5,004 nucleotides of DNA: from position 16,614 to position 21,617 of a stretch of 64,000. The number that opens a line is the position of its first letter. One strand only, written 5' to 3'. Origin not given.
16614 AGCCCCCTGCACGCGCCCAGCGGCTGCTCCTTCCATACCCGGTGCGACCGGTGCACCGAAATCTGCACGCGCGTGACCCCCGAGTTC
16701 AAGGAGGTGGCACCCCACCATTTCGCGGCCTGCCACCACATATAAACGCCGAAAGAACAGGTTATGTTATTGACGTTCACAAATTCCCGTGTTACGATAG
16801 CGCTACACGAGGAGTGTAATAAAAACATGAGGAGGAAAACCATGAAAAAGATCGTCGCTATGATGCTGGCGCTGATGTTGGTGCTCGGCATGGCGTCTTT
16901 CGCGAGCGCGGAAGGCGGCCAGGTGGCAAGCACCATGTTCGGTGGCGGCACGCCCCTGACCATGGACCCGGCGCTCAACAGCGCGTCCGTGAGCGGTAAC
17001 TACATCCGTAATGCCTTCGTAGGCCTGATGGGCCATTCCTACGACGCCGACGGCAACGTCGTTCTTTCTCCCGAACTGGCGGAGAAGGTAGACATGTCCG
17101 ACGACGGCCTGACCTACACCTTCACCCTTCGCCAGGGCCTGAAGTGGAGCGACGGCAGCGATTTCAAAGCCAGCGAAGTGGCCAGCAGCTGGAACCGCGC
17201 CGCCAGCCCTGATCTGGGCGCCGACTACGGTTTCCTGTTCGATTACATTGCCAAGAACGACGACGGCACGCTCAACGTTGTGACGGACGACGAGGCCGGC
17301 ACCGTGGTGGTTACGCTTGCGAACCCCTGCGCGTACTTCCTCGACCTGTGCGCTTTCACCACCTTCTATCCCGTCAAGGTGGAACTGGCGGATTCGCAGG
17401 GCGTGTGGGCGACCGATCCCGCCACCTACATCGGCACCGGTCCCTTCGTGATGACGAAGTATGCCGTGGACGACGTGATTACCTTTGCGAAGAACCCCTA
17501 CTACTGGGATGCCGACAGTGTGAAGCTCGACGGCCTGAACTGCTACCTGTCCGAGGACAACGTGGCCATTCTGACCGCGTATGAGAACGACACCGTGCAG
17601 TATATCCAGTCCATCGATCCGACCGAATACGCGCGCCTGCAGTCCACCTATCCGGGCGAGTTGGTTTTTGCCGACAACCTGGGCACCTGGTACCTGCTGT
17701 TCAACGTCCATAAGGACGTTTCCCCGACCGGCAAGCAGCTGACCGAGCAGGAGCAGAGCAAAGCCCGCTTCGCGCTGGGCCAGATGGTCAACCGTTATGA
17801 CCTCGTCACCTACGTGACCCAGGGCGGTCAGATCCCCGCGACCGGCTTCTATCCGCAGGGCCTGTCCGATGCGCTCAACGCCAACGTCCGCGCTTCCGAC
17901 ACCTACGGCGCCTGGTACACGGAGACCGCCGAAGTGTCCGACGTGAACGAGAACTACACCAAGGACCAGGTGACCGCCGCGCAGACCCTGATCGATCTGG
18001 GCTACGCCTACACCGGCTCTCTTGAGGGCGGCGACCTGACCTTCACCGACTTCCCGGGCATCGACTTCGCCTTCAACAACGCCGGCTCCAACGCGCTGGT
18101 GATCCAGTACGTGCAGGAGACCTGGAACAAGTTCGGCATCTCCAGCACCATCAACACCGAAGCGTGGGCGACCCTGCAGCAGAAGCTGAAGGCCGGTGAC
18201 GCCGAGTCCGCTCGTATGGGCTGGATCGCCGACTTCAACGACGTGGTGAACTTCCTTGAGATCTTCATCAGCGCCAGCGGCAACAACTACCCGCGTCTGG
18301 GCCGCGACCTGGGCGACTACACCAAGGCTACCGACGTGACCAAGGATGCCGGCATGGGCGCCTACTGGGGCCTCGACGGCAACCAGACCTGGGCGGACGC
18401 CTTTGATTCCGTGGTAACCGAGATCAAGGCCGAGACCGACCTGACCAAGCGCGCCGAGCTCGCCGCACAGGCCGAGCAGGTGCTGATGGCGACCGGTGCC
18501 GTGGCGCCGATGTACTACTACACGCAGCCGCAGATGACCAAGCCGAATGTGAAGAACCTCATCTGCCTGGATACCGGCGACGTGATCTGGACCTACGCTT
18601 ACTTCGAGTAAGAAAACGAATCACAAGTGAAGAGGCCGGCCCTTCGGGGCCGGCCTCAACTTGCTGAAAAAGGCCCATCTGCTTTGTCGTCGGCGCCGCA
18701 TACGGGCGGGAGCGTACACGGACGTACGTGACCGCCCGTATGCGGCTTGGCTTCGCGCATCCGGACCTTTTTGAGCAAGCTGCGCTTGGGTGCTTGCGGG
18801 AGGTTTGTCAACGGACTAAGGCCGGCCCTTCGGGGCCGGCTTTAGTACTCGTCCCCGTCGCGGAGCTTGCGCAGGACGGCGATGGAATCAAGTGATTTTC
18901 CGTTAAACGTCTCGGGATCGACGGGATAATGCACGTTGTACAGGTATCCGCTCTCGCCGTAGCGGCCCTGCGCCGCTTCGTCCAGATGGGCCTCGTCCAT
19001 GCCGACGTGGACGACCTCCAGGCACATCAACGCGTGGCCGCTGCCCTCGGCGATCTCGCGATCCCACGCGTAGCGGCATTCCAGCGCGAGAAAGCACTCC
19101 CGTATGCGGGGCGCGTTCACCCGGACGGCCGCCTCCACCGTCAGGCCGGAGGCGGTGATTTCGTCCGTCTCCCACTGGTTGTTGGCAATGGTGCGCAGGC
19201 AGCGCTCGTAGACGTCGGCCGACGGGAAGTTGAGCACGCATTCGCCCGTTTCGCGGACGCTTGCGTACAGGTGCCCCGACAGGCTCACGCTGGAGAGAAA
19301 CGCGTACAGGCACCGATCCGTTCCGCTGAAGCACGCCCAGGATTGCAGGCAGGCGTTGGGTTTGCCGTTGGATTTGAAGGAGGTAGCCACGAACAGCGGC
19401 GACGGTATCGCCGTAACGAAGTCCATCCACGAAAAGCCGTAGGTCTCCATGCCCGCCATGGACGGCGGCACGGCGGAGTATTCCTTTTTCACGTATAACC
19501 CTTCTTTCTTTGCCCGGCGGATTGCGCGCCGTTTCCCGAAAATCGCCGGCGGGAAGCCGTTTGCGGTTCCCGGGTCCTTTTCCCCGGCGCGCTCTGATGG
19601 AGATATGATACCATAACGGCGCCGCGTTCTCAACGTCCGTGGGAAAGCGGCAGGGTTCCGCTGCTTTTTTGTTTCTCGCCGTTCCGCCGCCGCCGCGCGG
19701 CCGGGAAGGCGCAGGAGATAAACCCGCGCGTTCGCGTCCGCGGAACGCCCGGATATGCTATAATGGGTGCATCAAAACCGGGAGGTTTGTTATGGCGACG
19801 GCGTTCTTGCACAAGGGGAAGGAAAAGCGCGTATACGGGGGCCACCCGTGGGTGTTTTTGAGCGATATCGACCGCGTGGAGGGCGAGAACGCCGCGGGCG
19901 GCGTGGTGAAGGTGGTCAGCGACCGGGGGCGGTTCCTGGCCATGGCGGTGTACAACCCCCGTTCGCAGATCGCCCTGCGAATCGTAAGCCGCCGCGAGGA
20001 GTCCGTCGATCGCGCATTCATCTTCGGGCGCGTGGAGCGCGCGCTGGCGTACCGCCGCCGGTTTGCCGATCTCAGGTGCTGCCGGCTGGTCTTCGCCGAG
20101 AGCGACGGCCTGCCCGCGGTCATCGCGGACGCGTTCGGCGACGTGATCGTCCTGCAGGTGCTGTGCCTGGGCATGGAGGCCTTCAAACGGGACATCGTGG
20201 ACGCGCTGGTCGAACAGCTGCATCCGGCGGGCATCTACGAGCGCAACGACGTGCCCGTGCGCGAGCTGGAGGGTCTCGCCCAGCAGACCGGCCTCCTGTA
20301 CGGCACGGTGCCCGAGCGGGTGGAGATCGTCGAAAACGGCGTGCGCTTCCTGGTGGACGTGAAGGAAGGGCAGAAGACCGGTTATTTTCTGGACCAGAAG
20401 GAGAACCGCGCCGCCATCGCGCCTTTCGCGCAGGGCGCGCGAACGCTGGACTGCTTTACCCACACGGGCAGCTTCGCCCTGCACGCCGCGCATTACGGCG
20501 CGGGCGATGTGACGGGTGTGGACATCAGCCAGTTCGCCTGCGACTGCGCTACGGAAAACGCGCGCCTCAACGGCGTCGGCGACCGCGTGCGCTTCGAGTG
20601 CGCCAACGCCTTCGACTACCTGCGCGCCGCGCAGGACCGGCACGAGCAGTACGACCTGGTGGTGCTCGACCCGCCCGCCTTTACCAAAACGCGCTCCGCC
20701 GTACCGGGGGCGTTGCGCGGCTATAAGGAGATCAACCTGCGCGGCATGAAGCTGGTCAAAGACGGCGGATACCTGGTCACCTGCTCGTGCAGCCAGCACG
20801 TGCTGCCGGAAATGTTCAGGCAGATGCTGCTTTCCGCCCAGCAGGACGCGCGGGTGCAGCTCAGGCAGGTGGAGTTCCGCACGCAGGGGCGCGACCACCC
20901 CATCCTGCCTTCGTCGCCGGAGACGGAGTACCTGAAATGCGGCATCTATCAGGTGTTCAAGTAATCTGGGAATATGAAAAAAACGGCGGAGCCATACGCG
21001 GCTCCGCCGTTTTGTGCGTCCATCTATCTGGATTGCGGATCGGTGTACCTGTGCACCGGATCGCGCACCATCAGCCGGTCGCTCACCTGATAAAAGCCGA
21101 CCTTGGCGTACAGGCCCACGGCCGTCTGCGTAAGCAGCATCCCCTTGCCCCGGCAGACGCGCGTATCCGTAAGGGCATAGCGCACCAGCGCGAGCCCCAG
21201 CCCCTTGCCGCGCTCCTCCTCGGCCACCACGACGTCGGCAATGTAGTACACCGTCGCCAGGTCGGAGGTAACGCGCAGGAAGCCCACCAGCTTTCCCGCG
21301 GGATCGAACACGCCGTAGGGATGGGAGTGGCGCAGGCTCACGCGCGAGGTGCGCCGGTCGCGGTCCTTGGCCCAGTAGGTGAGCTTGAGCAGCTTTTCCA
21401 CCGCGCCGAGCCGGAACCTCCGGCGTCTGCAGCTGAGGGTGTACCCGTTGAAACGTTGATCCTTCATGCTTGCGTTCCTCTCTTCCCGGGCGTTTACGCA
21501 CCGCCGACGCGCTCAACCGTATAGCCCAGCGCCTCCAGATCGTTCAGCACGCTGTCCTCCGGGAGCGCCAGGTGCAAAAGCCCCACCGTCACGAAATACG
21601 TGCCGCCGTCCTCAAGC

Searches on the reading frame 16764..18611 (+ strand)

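Call 35: search_protein_families(library=pfam, proteins=[window:16764-18611:+])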
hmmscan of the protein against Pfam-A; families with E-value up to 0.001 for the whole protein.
window:16764-18611:+ (615 aa): 1 family
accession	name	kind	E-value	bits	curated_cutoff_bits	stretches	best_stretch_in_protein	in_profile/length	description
PF00496.27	SBP_bac_5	-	1.1e-58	199.6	32.4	1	101-508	2-367/368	Bacterial extracellular solute-binding proteins, family 5 Middle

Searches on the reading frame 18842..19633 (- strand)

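Call 35: search_protein_families(library=pfam, proteins=[window:18842-19633:-])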
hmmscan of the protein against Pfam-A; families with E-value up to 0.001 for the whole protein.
window:18842-19633:- (263 aa): 1 family
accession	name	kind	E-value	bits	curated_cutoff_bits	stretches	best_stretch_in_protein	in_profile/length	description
PF01613.24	Flavin_Reduct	-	8.1e-15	55.7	27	1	75-219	3-140/153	Flavin reductase like domain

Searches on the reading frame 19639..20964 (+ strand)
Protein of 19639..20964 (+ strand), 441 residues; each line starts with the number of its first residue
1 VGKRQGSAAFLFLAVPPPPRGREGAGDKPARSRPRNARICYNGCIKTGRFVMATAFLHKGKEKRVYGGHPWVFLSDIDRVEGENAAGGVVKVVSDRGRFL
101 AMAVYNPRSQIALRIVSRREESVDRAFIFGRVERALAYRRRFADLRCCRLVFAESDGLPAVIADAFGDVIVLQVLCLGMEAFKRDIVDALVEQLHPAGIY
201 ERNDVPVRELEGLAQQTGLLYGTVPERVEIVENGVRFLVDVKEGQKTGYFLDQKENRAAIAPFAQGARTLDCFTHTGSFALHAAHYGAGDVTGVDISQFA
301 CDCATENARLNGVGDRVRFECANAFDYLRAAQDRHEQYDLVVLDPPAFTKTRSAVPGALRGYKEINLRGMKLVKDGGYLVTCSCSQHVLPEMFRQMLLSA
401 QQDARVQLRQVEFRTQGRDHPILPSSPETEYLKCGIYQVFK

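Call 35: search_protein_families(library=pfam, proteins=[window:19639-20964:+])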
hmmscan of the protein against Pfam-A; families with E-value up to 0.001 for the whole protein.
window:19639-20964:+ (441 aa): 10 families
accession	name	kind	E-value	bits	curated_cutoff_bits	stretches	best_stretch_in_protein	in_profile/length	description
PF10672.15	Methyltrans_SAM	-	3e-22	79.6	27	1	218-392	76-247/286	S-adenosylmethionine-dependent methyltransferase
PF17785.7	PUA_3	-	2.2e-21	75.8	22.6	1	57-118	3-64/64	PUA-like domain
PF13847.12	Methyltransf_31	-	1.1e-10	41.8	27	1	266-395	4-124/145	Methyltransferase domain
PF03602.21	Cons_hypoth95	-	7.9e-08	32.6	24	1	260-348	36-123/182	Conserved hypothetical protein 95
PF02475.24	TRM5-TYW2_MTfase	-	1.2e-07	32.2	28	1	231-320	4-92/164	TRM5/TYW2 methyltransferase domain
PF13649.12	Methyltransf_25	-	3.3e-07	31.3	27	1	270-343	2-70/97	Methyltransferase domain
PF09445.16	Methyltransf_15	-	4.5e-07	30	22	1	269-346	4-80/165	RNA cap guanine-N2 methyltransferase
PF06325.19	PrmA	-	1.3e-05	25.3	22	1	266-342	162-231/296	Ribosomal protein L11 methyltransferase (PrmA)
PF01170.24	UPF0020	-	8e-05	22.9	22.3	1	291-407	79-190/197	RMKL-like, methyltransferase domain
PF08241.18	Methyltransf_11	-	0.00045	21.2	21.2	0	276-342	7-65/95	Methyltransferase domain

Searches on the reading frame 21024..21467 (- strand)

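Call 40: search_protein_families(library=pfam, proteins=[window:21024-21467:-], max_evalue=0.01)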
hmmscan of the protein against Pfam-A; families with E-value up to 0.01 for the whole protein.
window:21024-21467:- (147 aa): 5 families
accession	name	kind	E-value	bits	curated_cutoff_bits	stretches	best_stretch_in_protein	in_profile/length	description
PF00583.31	Acetyltransf_1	-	9.4e-11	42.5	20.7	1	43-125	28-116/116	Acetyltransferase (GNAT) family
PF13508.13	Acetyltransf_7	-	3.6e-10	40.5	27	1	57-126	11-83/84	Acetyltransferase (GNAT) domain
PF13673.13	Acetyltransf_10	-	3.7e-07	30.6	23.6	1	54-131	36-113/128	Acetyltransferase (GNAT) domain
PF14542.12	Acetyltransf_CG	-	0.001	19.6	30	1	58-103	9-54/80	GCN5-related N-acetyl-transferase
PF13527.13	Acetyltransf_9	-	0.0013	19.1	25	1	68-125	67-124/127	Acetyltransferase (GNAT) domain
